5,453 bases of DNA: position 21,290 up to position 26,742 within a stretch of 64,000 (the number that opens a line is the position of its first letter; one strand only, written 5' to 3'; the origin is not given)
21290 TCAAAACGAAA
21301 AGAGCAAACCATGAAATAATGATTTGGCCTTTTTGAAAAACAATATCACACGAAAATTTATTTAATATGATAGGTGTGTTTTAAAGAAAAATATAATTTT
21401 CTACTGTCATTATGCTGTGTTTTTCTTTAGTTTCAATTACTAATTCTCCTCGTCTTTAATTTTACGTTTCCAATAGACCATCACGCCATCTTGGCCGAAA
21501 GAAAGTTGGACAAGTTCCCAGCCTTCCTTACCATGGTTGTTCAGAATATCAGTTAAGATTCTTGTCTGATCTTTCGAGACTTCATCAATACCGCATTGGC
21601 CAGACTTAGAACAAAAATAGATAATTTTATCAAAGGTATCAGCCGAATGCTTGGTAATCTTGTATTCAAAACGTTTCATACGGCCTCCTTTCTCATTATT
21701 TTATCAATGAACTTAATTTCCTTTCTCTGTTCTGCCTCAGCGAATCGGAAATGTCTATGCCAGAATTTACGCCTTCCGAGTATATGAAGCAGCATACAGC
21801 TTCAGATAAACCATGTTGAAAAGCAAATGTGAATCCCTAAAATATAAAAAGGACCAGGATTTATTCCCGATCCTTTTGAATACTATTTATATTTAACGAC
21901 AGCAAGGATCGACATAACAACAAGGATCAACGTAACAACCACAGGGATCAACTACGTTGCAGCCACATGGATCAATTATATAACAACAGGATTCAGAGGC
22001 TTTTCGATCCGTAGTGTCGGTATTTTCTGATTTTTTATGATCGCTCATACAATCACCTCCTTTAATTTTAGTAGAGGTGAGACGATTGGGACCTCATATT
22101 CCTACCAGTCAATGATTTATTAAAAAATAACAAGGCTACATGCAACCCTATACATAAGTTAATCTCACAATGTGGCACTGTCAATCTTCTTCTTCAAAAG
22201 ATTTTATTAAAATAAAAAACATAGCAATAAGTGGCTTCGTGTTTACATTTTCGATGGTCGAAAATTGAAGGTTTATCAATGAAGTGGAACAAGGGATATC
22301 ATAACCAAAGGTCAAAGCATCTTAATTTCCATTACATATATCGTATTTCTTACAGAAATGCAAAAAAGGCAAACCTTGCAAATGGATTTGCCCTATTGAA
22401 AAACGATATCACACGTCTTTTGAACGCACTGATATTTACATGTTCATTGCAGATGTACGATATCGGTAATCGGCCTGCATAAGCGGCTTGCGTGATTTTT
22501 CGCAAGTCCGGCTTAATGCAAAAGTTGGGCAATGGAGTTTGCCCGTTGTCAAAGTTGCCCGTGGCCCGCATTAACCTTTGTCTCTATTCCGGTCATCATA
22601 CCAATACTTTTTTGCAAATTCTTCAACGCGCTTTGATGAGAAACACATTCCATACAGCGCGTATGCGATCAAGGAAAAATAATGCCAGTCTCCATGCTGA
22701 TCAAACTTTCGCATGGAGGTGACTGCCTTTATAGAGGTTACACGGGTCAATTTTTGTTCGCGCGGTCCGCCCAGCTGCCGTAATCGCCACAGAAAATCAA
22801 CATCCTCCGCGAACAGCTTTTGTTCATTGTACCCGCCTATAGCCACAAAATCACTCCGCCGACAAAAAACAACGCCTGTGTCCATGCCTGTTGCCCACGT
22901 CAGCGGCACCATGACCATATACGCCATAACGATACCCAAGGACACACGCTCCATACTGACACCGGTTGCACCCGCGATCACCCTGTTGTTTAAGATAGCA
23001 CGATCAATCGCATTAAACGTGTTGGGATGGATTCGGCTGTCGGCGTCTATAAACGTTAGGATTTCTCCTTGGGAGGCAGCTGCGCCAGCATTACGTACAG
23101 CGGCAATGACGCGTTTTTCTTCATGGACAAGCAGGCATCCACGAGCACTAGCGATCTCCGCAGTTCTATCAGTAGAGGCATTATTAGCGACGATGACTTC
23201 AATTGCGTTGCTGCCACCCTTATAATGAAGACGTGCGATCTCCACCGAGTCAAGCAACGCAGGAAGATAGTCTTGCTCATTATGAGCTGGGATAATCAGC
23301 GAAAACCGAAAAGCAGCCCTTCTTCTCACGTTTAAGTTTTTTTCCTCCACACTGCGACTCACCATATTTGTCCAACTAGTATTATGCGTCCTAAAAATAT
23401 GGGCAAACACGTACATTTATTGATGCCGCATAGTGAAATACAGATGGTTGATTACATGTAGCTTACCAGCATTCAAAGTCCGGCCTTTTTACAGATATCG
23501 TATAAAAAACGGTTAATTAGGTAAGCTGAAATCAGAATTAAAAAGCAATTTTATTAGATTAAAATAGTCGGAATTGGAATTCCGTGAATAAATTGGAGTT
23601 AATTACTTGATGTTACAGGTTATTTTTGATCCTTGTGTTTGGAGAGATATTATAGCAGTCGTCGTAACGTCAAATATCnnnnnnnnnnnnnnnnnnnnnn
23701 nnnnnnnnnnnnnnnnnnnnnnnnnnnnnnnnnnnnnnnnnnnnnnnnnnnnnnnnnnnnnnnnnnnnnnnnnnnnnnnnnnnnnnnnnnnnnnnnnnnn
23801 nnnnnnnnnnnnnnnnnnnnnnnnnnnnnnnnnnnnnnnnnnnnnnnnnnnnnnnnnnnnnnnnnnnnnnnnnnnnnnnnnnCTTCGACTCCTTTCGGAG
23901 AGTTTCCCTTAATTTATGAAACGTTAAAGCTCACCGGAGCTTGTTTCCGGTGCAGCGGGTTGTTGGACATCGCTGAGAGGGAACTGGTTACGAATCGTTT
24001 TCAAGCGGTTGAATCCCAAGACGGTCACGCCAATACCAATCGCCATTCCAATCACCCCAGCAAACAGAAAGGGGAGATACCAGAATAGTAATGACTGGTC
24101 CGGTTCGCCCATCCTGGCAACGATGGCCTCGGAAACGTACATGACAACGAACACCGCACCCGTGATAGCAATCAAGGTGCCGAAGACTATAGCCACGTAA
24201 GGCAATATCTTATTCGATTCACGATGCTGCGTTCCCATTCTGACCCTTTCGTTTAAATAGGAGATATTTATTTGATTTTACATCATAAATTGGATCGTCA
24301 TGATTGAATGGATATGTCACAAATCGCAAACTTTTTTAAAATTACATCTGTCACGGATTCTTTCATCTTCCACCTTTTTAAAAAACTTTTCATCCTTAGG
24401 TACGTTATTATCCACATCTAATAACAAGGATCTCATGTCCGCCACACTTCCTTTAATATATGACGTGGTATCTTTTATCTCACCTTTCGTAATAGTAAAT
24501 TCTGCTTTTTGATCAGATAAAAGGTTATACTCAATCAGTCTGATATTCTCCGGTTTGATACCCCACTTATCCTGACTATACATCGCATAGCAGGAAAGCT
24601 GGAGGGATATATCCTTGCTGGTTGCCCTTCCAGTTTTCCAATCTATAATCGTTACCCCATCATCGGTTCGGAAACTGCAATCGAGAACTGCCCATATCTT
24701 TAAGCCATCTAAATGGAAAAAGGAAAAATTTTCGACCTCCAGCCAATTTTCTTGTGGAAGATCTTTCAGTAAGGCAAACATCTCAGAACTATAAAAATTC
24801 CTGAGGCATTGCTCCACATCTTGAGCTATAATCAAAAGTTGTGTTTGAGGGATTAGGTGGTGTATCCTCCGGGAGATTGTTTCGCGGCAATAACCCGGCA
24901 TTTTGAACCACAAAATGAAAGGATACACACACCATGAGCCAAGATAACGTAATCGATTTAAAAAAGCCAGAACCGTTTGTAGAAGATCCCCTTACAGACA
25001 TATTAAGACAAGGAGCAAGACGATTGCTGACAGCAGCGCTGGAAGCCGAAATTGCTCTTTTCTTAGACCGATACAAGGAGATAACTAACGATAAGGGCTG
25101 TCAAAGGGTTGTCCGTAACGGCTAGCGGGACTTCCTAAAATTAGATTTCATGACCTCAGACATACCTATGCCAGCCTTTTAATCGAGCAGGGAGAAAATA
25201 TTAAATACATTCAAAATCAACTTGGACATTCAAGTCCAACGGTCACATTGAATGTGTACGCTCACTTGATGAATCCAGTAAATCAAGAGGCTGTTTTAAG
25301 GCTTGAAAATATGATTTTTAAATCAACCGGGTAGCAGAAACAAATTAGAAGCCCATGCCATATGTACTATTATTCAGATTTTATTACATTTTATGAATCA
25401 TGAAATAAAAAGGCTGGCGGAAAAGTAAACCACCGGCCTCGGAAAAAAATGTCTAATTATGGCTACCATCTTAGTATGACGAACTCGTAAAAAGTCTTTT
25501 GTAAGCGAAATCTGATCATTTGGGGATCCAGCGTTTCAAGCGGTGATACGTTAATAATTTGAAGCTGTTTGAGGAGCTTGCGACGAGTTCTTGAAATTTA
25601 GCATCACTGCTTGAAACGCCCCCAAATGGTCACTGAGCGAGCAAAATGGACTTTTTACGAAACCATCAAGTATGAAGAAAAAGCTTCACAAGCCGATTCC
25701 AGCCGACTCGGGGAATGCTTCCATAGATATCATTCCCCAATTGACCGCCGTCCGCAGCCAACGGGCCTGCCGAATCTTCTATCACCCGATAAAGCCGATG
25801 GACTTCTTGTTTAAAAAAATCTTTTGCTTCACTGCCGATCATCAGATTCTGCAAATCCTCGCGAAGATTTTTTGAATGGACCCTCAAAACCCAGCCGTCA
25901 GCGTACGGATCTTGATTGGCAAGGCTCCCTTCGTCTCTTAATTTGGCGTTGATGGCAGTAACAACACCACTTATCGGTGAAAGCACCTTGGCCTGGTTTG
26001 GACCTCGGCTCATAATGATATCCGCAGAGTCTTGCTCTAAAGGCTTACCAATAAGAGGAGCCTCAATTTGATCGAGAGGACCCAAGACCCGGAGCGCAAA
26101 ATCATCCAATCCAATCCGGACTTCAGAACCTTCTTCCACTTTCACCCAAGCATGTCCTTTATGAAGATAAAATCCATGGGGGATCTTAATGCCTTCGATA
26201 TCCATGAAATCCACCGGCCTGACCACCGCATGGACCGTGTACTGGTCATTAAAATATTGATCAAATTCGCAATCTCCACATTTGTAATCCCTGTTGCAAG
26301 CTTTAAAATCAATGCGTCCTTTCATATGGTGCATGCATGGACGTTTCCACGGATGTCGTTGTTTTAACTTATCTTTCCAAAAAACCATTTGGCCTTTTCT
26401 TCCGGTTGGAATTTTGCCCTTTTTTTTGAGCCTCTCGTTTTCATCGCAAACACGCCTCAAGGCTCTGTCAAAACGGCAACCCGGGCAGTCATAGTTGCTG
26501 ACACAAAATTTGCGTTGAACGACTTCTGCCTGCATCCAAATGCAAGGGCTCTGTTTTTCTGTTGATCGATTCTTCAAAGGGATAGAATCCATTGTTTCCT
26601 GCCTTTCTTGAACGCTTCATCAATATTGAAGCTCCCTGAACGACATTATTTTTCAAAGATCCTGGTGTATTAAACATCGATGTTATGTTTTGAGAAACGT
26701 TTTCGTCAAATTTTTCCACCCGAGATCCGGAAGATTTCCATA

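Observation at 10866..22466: Island-specific family of ~120-135-nt repeats, each ending in an intrinsic terminator, interleaved with single small genes (cassette-like array)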

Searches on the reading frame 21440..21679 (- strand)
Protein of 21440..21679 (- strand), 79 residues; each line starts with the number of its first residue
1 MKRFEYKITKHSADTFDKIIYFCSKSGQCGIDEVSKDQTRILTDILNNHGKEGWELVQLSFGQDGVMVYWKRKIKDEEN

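Call 11: search_protein_families(library=pfam, proteins=[window:21440-21679:-], max_evalue=0.01)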
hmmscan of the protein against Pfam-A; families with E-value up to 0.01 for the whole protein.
window:21440-21679:- (79 aa): 1 family
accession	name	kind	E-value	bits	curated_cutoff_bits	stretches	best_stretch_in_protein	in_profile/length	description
PF13783.11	DUF4177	-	9e-07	29.5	25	1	4-60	1-44/65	Domain of unknown function (DUF4177)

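Call 20: find_encoding_contigs(protein=window:21440-21679:-, flank=10000, max_places=10)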
Protein window:21440-21679:- (79 aa): 13 contigs read that carry it; 10 places shown.
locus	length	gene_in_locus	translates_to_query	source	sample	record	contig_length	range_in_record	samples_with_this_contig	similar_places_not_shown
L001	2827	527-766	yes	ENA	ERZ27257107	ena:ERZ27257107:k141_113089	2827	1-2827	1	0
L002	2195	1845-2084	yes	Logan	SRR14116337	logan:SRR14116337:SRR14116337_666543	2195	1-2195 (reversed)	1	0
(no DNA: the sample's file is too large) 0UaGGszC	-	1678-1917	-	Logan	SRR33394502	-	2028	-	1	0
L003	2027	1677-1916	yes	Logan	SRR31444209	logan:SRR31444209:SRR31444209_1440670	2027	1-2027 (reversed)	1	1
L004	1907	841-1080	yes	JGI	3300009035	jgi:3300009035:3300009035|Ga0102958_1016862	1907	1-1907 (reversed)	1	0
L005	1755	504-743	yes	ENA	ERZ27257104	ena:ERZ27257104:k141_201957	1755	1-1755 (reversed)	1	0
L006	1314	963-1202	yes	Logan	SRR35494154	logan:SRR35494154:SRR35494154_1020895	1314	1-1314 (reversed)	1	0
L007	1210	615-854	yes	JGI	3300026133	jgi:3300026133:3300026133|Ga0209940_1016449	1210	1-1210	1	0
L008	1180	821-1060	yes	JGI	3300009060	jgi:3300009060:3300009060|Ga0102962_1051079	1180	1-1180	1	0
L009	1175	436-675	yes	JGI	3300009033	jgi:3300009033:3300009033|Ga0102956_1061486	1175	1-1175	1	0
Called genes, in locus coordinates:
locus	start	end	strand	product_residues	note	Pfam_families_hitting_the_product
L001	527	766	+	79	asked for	PF13783:DUF4177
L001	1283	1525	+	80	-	-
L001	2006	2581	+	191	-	PF02566:OsmC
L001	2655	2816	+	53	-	-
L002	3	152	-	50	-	?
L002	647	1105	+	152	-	PF07238:PilZ (weak)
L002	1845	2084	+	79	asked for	PF13783:DUF4177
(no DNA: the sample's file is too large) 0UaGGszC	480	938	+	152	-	PF07238:PilZ (weak)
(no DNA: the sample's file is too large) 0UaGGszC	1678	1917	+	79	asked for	PF13783:DUF4177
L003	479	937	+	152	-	PF07238:PilZ (weak)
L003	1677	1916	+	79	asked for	PF13783:DUF4177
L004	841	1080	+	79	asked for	PF13783:DUF4177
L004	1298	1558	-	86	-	-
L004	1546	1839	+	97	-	-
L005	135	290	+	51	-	-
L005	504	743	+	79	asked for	PF13783:DUF4177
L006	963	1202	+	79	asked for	PF13783:DUF4177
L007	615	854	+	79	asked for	PF13783:DUF4177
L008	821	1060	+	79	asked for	PF13783:DUF4177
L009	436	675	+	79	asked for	PF13783:DUF4177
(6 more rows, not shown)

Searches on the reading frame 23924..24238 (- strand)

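Call 11: search_protein_families(library=pfam, proteins=[window:23924-24238:-], max_evalue=0.01)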
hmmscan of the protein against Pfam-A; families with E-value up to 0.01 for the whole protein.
window:23924-24238:- (104 aa): 1 family
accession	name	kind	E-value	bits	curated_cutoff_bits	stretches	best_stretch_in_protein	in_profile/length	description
PF11021.13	DUF2613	-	0.0052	17.3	22.1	0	15-51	8-47/55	Protein of unknown function (DUF2613)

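Call 59: search_protein_families(library=ncbifam, proteins=[window:23924-24238:-], max_evalue=0.001)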
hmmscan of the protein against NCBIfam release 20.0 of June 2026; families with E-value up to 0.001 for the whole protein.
window:23924-24238:- (104 aa): 0 families

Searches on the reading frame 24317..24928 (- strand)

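Call 11: search_protein_families(library=pfam, proteins=[window:24317-24928:-], max_evalue=0.01)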
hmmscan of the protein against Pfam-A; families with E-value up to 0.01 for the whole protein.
window:24317-24928:- (203 aa): 1 family
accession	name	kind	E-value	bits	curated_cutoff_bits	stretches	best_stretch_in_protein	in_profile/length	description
PF12705.13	PDDEXK_1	-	2.3e-07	31.5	22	1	60-202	110-247/247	PD-(D/E)XK nuclease superfamily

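Call 59: search_protein_families(library=ncbifam, proteins=[window:24317-24928:-], max_evalue=0.001)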
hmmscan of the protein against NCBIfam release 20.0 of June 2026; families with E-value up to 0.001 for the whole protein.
window:24317-24928:- (203 aa): 0 families

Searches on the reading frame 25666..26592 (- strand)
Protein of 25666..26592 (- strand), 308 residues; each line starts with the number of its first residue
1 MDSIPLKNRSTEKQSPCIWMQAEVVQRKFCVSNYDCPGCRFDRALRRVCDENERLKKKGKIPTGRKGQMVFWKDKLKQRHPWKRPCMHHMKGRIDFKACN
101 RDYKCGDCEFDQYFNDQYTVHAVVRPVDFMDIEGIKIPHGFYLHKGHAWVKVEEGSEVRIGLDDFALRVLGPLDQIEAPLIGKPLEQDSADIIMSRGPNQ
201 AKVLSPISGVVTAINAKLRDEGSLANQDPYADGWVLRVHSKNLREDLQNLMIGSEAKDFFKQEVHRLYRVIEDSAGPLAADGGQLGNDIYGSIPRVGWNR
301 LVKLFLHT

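Call 11: search_protein_families(library=pfam, proteins=[window:25666-26592:-], max_evalue=0.01)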
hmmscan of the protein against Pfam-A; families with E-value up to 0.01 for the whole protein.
window:25666-26592:- (308 aa): 1 family
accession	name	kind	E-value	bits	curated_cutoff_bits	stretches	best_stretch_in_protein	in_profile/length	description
PF01597.25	GCV_H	-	2.6e-21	76.2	22.2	1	143-262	3-121/122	Glycine cleavage H-protein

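Call 59: search_protein_families(library=ncbifam, proteins=[window:25666-26592:-], max_evalue=0.001)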
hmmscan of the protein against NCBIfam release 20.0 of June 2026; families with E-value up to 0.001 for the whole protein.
window:25666-26592:- (308 aa): 4 families
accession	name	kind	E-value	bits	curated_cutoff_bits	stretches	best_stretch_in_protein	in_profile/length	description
NF002270.0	PRK01202.1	subfamily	4.6e-20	71.7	117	1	136-262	3-128/129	glycine cleavage system protein GcvH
TIGR00527.1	gcvH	equivalog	4.2e-18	65.6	115.85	1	137-257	2-122/129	glycine cleavage system protein GcvH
TIGR03077.1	not_gcvH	equivalog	4.7e-09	36.3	144.05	1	146-239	5-98/110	glycine cleavage protein H-like protein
NF045810.1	GcvH_rel_desulf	equivalog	6.3e-07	29.3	150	1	135-251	10-126/167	GcvH-related protein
